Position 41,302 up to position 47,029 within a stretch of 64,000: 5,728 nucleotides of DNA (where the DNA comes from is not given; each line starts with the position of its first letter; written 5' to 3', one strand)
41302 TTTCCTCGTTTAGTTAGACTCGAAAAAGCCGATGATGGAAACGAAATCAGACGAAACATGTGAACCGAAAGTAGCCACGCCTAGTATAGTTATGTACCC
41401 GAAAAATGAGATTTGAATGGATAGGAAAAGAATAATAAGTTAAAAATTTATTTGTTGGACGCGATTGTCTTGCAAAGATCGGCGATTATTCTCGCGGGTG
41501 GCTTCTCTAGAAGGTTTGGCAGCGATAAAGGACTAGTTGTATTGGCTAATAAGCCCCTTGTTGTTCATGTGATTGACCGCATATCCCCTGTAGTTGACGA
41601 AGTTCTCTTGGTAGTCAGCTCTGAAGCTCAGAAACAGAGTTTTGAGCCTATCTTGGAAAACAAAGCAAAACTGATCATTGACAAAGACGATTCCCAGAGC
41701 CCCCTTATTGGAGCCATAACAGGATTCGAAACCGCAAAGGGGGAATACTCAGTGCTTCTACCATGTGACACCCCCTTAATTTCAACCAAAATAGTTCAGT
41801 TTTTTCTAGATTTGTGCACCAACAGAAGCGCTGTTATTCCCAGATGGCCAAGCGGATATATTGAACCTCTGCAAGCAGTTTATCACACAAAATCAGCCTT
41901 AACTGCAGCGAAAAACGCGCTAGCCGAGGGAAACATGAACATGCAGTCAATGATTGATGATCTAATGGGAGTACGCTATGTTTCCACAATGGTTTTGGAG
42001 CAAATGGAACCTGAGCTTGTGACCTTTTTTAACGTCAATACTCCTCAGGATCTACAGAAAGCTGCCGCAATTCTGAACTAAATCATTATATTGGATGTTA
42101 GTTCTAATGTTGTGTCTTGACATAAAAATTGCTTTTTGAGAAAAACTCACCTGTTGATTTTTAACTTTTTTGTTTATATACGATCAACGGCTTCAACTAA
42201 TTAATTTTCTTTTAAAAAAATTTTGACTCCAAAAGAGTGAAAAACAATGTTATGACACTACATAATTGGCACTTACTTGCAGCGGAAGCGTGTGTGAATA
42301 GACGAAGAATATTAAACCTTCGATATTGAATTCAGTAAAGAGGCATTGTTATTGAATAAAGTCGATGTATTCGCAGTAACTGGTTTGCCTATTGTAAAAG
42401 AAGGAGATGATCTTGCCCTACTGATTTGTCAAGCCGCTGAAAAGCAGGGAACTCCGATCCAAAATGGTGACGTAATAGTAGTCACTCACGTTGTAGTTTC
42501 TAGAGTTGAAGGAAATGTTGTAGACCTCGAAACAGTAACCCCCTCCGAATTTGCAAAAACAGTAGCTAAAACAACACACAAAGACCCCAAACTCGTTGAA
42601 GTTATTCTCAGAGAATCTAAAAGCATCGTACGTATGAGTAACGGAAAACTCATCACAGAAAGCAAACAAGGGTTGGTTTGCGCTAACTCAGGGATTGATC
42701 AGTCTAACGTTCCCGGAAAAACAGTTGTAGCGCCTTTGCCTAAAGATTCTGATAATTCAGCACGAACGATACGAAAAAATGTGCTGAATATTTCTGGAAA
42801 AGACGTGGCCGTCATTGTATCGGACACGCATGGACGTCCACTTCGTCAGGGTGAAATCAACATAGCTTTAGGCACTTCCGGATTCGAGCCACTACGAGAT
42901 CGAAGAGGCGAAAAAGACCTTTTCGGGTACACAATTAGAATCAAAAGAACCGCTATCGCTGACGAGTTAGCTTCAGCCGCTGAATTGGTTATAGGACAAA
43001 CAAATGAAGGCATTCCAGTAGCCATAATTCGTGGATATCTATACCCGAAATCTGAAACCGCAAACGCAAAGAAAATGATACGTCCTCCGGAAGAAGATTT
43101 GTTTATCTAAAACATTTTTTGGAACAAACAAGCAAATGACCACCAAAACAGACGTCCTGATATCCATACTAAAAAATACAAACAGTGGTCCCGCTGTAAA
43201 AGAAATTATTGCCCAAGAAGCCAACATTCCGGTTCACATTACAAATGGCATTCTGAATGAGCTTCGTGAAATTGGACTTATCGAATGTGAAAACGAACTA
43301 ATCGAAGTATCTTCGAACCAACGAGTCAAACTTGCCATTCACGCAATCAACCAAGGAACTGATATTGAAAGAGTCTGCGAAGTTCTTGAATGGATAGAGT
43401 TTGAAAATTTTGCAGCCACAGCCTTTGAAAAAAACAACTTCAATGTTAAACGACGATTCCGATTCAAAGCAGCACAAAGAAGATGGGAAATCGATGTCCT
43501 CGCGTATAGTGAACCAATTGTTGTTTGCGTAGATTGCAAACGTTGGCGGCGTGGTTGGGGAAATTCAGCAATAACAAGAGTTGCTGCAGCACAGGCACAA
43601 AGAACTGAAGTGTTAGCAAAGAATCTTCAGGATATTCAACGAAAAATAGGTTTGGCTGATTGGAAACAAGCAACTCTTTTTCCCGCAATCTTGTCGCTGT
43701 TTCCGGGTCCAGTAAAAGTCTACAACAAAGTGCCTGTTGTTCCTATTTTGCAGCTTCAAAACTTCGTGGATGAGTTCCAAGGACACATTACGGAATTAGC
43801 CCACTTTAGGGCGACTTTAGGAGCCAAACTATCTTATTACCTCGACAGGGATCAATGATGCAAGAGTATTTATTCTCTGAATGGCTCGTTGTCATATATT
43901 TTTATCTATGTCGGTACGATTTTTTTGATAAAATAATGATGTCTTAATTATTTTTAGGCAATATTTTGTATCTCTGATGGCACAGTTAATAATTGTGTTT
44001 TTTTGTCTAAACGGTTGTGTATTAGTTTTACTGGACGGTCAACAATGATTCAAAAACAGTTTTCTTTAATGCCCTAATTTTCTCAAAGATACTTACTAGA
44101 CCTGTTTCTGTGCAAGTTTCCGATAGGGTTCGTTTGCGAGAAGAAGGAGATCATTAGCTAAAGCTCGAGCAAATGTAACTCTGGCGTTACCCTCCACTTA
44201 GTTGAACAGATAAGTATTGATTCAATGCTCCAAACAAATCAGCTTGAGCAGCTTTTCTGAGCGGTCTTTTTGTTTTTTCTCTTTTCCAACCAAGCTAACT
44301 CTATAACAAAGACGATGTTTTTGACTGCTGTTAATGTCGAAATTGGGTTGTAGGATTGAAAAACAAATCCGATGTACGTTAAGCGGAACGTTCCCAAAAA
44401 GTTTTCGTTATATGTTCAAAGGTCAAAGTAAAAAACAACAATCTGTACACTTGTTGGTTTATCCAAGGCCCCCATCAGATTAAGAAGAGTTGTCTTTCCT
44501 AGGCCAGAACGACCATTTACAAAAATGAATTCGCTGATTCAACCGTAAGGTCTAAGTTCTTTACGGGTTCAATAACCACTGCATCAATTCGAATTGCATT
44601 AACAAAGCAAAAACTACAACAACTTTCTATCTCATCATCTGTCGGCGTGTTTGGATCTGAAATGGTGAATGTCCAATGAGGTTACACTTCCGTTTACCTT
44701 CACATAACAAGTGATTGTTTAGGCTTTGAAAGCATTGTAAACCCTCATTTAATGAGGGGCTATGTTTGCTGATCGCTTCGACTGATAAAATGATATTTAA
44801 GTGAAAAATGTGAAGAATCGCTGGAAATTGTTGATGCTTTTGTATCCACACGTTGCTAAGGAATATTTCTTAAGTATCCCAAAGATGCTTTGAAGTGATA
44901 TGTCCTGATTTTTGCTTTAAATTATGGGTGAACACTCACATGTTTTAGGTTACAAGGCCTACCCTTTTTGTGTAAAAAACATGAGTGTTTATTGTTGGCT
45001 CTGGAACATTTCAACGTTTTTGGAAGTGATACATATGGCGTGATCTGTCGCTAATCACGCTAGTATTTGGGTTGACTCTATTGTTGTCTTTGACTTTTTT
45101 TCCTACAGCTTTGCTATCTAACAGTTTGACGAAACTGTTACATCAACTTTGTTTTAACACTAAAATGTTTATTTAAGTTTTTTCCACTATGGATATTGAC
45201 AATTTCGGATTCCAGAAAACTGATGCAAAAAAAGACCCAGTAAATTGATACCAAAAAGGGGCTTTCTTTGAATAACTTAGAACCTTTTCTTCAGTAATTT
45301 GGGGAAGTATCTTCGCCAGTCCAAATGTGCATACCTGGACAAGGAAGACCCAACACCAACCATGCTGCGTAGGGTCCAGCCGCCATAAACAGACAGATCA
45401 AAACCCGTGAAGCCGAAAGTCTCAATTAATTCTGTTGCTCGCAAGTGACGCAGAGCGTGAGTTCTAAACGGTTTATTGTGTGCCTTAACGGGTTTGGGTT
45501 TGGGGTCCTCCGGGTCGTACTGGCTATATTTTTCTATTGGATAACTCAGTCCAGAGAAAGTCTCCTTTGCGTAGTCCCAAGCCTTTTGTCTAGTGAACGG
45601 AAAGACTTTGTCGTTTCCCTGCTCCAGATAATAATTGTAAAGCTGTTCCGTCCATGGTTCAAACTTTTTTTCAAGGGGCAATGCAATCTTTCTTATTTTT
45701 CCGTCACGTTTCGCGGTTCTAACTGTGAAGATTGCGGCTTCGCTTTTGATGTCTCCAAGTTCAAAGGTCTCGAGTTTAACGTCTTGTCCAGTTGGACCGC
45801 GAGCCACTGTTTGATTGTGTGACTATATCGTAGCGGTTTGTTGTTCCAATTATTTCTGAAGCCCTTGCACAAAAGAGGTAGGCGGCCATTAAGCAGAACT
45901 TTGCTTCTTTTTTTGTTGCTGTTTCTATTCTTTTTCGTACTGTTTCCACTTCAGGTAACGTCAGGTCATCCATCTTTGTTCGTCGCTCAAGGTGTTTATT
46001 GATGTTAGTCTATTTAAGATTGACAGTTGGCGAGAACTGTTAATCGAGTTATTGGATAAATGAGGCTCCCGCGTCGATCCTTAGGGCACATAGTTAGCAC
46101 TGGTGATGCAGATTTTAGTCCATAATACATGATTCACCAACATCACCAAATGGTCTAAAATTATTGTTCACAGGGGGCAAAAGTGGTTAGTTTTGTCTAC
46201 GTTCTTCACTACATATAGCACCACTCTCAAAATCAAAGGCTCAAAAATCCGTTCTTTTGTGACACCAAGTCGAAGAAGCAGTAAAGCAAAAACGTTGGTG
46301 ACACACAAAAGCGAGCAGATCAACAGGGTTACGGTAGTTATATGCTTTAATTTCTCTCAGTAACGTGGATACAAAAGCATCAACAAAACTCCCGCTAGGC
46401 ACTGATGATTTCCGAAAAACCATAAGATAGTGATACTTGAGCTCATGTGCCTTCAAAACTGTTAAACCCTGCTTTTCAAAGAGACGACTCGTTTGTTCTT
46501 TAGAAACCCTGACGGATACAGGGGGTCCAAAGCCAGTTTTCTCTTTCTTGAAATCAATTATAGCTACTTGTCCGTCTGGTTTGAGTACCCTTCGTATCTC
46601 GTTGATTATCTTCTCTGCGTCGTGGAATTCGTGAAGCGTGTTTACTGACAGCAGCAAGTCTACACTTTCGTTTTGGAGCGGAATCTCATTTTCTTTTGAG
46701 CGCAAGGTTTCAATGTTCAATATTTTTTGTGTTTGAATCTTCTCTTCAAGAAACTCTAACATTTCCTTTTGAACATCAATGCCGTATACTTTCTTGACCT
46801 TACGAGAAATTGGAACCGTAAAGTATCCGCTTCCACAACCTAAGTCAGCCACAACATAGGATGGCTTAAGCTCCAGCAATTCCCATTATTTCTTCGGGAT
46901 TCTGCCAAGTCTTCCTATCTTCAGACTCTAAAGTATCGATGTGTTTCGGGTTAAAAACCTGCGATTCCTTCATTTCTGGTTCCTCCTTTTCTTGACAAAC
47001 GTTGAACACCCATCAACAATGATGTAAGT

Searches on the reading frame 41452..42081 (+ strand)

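Call 28: search_protein_families(library=pfam, proteins=[window:41452-42081:+], max_evalue=0.0001)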
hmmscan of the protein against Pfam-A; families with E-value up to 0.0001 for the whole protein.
window:41452-42081:+ (209 aa): 1 family
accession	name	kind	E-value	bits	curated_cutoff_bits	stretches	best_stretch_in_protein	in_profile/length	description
PF12804.13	NTP_transf_3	-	1.1e-30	107.4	27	1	11-158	1-146/160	MobA-like NTP transferase domain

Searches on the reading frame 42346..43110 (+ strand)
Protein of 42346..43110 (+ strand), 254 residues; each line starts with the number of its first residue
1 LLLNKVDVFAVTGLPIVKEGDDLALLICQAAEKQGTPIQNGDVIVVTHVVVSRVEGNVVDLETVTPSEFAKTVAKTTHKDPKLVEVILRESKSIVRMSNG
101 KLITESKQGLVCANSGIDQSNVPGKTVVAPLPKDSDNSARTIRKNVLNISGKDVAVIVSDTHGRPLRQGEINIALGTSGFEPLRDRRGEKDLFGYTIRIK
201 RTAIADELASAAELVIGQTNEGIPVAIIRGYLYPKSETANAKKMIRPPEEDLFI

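Call 28: search_protein_families(library=pfam, proteins=[window:42346-43110:+], max_evalue=0.0001)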
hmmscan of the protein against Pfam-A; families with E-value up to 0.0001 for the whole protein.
window:42346-43110:+ (254 aa): 1 family
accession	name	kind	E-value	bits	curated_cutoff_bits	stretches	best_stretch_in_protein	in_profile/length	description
PF01996.21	F420_ligase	-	3.1e-76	256.1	25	1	14-230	4-218/218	F420-0:Gamma-glutamyl ligase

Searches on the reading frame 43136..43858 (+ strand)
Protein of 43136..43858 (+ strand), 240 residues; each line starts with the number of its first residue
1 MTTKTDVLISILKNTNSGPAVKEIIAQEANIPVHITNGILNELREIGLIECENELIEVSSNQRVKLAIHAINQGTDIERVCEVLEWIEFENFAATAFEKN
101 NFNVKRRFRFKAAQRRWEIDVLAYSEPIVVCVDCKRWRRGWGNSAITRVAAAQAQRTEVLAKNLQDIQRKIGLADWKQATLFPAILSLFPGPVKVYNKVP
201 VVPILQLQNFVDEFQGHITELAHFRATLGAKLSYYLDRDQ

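Call 28: search_protein_families(library=pfam, proteins=[window:43136-43858:+], max_evalue=0.0001)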
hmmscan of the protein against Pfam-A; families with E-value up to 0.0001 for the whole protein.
window:43136-43858:+ (240 aa): 1 family
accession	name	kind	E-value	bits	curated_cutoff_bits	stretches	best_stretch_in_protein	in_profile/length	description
PF04471.18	Mrr_cat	-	2.5e-05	24.8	21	1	84-156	4-76/115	Restriction endonuclease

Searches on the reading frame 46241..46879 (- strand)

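Call 28: search_protein_families(library=pfam, proteins=[window:46241-46879:-], max_evalue=0.0001)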
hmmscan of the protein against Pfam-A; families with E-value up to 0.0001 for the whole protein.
window:46241-46879:- (212 aa): 14 families
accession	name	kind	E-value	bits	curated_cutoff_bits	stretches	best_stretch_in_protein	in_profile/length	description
PF08241.18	Methyltransf_11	-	4.1e-23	82.3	21.2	1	12-107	2-95/95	Methyltransferase domain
PF13649.12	Methyltransf_25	-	3.9e-21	76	27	1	10-103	1-97/97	Methyltransferase domain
PF13847.12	Methyltransf_31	-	1.7e-20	73.6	27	1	5-113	2-115/145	Methyltransferase domain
PF01209.24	Ubie_methyltran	-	1.1e-16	61.3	20.1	1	8-113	49-157/233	ubiE/COQ5 methyltransferase family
PF08242.18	Methyltransf_12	-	3.2e-16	60.3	30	1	12-104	2-97/98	Methyltransferase domain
PF13489.12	Methyltransf_23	-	4.5e-10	39.9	27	1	10-113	26-122/164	Methyltransferase domain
PF05175.20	MTS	-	8.9e-08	32.4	23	1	7-111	32-142/170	Methyltransferase small domain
PF02475.24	TRM5-TYW2_MTfase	-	1.4e-06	28.8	28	1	7-120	37-148/164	TRM5/TYW2 methyltransferase domain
PF05148.21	Methyltransf_8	-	4.5e-06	27.1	27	1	7-159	73-199/219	Hypothetical methyltransferase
PF01728.25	FtsJ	-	5.8e-06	26.8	24.1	1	4-78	19-97/181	FtsJ-like methyltransferase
PF05219.18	DREV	-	9.1e-06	25.4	26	1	10-107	98-186/265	DREV methyltransferase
PF01135.25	PCMT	-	6.4e-05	23.2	20.3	0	2-58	69-128/210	Protein-L-isoaspartate(D-aspartate) O-methyltransferase (PCMT)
PF03848.20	TehB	-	6.4e-05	22.9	20.4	1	5-108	30-133/193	Tellurite resistance protein TehB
PF02353.26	CMAS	-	6.7e-05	22.8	27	0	2-107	58-164/273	Mycolic acid cyclopropane synthetase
